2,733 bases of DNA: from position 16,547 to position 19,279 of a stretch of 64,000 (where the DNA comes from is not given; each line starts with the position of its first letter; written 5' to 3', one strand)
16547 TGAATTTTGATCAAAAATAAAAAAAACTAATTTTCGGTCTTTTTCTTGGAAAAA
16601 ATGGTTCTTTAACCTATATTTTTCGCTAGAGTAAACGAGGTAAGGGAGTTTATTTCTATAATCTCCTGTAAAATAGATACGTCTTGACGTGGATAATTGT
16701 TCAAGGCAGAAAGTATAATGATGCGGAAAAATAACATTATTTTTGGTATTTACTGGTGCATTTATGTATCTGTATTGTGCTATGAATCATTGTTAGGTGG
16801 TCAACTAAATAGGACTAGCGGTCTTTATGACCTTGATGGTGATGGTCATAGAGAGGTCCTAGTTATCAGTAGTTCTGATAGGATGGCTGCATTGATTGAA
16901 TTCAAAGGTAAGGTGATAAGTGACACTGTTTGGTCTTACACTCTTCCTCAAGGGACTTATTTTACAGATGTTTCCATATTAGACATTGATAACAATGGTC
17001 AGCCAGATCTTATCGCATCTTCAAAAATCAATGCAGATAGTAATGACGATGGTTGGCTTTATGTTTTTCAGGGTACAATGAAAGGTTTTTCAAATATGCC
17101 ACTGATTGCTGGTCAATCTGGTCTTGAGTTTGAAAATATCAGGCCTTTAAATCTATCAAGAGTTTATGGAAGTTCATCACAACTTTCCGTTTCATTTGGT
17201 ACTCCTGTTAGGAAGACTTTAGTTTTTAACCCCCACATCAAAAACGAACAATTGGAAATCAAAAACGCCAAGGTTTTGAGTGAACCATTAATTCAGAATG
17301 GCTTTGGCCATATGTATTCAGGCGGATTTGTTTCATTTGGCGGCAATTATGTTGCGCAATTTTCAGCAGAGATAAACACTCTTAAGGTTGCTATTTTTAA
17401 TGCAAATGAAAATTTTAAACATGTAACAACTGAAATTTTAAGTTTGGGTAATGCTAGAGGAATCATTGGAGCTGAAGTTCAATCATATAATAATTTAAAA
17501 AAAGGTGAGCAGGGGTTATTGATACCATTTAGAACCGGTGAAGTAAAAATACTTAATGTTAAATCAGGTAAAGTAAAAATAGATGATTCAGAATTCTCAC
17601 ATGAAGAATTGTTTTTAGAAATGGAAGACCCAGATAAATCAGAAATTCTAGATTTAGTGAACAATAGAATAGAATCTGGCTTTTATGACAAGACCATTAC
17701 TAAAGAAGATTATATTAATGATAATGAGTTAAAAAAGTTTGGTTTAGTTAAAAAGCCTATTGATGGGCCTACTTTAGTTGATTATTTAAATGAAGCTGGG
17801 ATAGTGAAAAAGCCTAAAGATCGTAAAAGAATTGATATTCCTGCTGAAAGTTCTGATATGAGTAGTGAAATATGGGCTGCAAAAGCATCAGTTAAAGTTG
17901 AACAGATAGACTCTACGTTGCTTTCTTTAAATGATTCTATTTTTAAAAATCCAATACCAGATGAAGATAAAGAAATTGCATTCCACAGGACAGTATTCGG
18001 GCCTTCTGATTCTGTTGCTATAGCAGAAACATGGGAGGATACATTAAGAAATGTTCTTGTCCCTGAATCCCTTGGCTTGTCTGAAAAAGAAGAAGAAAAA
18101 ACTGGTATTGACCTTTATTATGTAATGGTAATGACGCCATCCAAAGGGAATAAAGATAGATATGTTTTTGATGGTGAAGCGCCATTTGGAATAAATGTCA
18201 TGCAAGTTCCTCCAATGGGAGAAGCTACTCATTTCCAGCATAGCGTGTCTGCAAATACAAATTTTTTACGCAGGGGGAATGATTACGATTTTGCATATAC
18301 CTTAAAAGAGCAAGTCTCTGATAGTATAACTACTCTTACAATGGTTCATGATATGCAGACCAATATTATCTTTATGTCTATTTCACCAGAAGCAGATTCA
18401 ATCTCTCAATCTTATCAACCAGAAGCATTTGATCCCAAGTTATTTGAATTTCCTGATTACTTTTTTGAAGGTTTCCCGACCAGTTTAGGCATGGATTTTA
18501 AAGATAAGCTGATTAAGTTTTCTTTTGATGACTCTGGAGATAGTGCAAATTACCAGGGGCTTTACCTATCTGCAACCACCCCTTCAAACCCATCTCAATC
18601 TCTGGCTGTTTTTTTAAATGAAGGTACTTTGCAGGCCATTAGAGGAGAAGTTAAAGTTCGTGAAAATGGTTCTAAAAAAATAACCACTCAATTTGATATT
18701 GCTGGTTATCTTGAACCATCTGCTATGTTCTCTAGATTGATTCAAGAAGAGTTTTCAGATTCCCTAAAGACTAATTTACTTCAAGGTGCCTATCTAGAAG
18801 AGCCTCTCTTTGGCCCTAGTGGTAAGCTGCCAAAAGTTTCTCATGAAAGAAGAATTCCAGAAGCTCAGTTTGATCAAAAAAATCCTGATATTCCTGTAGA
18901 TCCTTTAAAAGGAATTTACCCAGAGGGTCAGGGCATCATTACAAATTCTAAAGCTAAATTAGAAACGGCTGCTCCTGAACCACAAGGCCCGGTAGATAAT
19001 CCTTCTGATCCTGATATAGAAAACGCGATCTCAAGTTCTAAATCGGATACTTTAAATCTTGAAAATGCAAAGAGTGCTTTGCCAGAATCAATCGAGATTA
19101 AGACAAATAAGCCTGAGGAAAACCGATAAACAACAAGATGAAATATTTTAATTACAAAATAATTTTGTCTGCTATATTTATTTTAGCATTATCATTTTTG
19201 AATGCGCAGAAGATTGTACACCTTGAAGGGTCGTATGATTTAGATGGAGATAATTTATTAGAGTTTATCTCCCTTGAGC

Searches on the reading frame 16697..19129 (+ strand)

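Call 31: search_protein_families(library=pfam, proteins=[window:16697-19129:+], max_evalue=0.00001)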
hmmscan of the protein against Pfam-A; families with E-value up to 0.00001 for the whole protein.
window:16697-19129:+ (810 aa): 1 family
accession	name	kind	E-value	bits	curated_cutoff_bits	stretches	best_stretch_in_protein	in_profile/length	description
PF13517.12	FG-GAP_3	-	2.6e-09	38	26.9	1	45-106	1-60/61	FG-GAP-like repeat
